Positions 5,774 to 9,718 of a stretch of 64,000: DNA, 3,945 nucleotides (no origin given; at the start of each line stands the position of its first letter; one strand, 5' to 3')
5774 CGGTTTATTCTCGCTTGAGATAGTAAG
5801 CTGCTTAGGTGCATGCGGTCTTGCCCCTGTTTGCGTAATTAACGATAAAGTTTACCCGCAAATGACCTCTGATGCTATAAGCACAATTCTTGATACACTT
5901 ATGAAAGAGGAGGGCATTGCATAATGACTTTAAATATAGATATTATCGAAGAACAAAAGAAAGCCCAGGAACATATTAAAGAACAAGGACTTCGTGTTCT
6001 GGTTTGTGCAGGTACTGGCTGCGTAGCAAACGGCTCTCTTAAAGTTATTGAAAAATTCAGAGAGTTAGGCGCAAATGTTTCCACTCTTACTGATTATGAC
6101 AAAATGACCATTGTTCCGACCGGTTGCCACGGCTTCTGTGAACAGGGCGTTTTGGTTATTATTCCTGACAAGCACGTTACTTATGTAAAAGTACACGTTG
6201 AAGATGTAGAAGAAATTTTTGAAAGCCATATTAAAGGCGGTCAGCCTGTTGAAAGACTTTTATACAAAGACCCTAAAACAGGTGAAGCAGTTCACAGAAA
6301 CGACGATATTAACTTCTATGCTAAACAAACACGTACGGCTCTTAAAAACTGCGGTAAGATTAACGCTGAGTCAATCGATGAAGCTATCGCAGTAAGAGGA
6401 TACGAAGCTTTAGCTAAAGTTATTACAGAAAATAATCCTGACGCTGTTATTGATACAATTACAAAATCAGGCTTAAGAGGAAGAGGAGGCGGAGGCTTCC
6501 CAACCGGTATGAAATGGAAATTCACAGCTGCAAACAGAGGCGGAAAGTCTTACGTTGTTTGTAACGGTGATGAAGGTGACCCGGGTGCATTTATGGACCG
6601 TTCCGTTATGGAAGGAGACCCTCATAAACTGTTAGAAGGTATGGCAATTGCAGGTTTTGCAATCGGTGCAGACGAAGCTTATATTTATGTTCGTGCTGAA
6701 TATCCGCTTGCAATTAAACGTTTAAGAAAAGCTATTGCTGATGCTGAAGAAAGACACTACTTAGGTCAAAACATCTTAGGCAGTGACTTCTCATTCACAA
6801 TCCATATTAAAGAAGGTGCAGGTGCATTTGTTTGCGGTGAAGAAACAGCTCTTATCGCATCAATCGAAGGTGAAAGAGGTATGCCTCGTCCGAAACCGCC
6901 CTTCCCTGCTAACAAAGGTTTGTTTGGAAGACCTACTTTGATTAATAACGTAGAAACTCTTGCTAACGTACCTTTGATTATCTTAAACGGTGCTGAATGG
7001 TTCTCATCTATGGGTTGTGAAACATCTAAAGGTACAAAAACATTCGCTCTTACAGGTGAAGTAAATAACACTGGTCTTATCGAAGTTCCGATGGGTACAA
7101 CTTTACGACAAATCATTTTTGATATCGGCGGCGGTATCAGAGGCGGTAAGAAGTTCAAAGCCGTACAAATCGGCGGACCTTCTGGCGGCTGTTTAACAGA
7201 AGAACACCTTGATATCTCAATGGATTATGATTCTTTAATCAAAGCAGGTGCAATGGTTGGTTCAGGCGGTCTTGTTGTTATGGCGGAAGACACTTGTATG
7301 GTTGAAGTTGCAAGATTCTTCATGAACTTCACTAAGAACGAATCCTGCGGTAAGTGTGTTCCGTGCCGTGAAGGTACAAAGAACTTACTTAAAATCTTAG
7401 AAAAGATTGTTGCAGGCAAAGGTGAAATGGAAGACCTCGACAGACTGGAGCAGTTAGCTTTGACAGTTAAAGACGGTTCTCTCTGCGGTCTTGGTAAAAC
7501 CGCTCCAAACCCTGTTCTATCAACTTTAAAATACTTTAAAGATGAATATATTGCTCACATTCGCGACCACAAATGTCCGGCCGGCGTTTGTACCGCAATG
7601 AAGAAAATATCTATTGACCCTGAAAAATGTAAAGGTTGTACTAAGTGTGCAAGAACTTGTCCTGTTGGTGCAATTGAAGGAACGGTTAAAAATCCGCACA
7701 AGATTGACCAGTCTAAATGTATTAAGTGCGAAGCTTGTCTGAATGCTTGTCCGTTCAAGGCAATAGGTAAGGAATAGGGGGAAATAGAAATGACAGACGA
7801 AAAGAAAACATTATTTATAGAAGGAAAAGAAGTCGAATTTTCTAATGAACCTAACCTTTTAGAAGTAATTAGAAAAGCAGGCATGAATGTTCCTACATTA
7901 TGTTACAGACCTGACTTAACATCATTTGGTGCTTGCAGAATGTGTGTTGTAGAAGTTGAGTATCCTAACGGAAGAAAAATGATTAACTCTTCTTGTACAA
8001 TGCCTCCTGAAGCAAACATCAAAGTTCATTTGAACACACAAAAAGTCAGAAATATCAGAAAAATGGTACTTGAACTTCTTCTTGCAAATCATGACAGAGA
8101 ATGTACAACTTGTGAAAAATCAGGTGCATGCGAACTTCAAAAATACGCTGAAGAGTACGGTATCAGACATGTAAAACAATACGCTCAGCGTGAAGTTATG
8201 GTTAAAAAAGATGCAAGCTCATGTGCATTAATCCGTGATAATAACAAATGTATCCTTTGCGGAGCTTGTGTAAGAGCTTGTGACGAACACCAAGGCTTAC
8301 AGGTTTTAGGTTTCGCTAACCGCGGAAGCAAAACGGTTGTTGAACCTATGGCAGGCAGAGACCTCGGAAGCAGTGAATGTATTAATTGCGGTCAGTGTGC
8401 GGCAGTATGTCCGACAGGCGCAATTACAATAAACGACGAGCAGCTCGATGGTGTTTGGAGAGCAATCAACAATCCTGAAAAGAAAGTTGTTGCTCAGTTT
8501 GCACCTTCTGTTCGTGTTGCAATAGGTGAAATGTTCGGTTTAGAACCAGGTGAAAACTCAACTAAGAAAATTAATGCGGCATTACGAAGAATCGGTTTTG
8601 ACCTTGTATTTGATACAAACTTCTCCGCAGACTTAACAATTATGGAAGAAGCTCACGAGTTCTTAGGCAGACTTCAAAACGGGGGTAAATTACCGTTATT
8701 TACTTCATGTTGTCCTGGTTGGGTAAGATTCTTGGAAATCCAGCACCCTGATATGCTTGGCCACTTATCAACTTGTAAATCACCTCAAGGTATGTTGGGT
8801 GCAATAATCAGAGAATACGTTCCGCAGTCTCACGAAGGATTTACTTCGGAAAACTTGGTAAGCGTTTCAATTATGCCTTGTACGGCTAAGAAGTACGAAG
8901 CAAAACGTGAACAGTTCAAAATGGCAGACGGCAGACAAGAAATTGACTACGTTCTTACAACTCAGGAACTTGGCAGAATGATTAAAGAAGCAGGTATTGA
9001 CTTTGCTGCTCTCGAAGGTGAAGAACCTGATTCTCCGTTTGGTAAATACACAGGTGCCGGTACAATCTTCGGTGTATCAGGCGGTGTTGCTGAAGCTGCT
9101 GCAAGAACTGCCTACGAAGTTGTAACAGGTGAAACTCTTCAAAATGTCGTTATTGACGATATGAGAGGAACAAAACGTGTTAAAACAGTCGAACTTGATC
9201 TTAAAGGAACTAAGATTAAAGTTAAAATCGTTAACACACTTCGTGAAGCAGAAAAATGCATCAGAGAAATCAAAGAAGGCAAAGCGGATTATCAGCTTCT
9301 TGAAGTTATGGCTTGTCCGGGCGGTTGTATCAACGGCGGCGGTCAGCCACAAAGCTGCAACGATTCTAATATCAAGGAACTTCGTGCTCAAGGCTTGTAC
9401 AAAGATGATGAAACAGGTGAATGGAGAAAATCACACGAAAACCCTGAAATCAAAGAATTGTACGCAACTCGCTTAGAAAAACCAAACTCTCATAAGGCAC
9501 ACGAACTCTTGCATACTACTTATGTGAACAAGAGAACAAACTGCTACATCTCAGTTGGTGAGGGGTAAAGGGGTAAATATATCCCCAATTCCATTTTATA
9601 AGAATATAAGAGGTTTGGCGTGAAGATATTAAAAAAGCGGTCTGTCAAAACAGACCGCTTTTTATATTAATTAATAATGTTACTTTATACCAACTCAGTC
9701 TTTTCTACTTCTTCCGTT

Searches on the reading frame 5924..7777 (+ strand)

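Call 14: search_protein_families(library=pfam, proteins=[window:5924-7777:+], max_evalue=0.001)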
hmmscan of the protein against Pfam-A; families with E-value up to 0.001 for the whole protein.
window:5924-7777:+ (617 aa): 14 families
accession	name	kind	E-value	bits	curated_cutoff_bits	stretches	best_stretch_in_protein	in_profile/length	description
PF01512.22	Complex1_51K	-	9.2e-50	168.9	31.2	1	179-350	1-149/150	Nuo51 FMN-binding domain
PF10589.14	NADH_4Fe-4S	-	4.8e-35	119.7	23.5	1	461-545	1-85/85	NADH-ubiquinone oxidoreductase-F iron-sulfur binding region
PF00037.32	Fer4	-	6.5e-14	51.5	21.1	2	593-614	2-23/24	4Fe-4S binding domain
PF12837.12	Fer4_6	-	6.4e-11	42.1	25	2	561-584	1-24/24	4Fe-4S binding domain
PF13237.11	Fer4_10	-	4.4e-09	36.6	25.5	1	561-610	1-53/53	4Fe-4S dicluster domain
PF14697.11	Fer4_21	-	7e-09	36.1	35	1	563-614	2-57/59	4Fe-4S dicluster domain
PF12838.12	Fer4_7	-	8.1e-09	36.3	27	1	568-613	1-52/52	4Fe-4S dicluster domain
PF10531.15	SLBB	-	1.8e-07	31.3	27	1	374-422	2-53/55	SLBB domain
PF12797.12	Fer4_2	-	3.4e-07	30.2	24.5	2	593-611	4-22/22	4Fe-4S binding domain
PF01257.25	2Fe-2S_thioredx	-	8e-07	29.4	24.8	1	24-100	67-142/145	Thioredoxin-like [2Fe-2S] ferredoxin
PF13187.11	Fer4_9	-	7.6e-06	26.3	27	1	568-614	1-52/52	4Fe-4S dicluster domain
PF22461.2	SLBB_2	-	1.8e-05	25.2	27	1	372-431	1-57/79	SLBB domain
PF13484.11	Fer4_16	-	5.2e-05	24.4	30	0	568-587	1-20/66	4Fe-4S double cluster binding domain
PF12800.12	Fer4_4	-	0.00063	20.3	24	0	597-611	2-16/17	4Fe-4S binding domain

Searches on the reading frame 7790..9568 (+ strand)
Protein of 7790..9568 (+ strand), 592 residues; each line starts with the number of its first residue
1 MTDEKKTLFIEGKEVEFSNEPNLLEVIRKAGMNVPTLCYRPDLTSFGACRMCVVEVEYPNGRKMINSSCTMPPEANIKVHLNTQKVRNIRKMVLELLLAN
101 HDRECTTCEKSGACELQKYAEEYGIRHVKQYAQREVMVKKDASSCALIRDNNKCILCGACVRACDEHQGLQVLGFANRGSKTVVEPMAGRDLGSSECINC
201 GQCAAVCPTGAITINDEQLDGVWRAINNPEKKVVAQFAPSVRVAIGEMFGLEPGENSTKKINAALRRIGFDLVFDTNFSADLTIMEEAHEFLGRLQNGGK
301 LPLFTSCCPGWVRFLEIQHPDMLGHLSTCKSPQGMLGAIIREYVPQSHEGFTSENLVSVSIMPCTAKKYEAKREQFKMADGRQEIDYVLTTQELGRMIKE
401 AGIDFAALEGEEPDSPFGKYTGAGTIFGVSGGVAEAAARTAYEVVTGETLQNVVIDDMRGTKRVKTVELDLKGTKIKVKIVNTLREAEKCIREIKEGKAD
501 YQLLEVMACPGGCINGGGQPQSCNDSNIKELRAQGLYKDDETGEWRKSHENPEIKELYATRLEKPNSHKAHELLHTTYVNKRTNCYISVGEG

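Call 14: search_protein_families(library=pfam, proteins=[window:7790-9568:+], max_evalue=0.001)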
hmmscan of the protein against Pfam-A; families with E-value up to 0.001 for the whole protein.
window:7790-9568:+ (592 aa): 13 families
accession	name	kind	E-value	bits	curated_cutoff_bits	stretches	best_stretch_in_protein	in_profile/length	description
PF02906.19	Fe_hyd_lg_C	-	3.3e-96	322.1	22.1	1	231-517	1-245/245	Iron only hydrogenase large subunit, C-terminal domain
PF02256.22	Fe_hyd_SSU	-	4.3e-22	78.3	24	1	528-581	3-56/56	Iron hydrogenase small subunit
PF10588.14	NADH-G_4Fe-4S_3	-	5.2e-20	71.1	27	1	90-128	1-39/40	NADH-ubiquinone oxidoreductase-G iron-sulfur binding region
PF13510.11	Fer2_4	-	4e-12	46.5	22.8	1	7-83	5-81/82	2Fe-2S iron-sulfur cluster binding domain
PF12838.12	Fer4_7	-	4e-10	40.4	27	1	153-211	1-52/52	4Fe-4S dicluster domain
PF13237.11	Fer4_10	-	5.5e-09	36.3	25.5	1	147-208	2-53/53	4Fe-4S dicluster domain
PF00037.32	Fer4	-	1.9e-08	34.2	21.1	2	195-213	6-24/24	4Fe-4S binding domain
PF22117.2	Fer4_Nqo3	-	1.2e-07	32.2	27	1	150-213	7-67/67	NADH-quinone oxidoreductase subunit 3, ferredoxin-like domain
PF14697.11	Fer4_21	-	6e-07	29.9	35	1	150-213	4-58/59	4Fe-4S dicluster domain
PF13183.11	Fer4_8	-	3.8e-05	24.6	27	1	152-210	3-67/68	4Fe-4S dicluster domain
PF13187.11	Fer4_9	-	5.3e-05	23.6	27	1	195-212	35-52/52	4Fe-4S dicluster domain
PF12837.12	Fer4_6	-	5.6e-05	23.3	25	1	197-212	9-24/24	4Fe-4S binding domain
PF13484.11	Fer4_16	-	0.00014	23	30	1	196-218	1-23/66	4Fe-4S double cluster binding domain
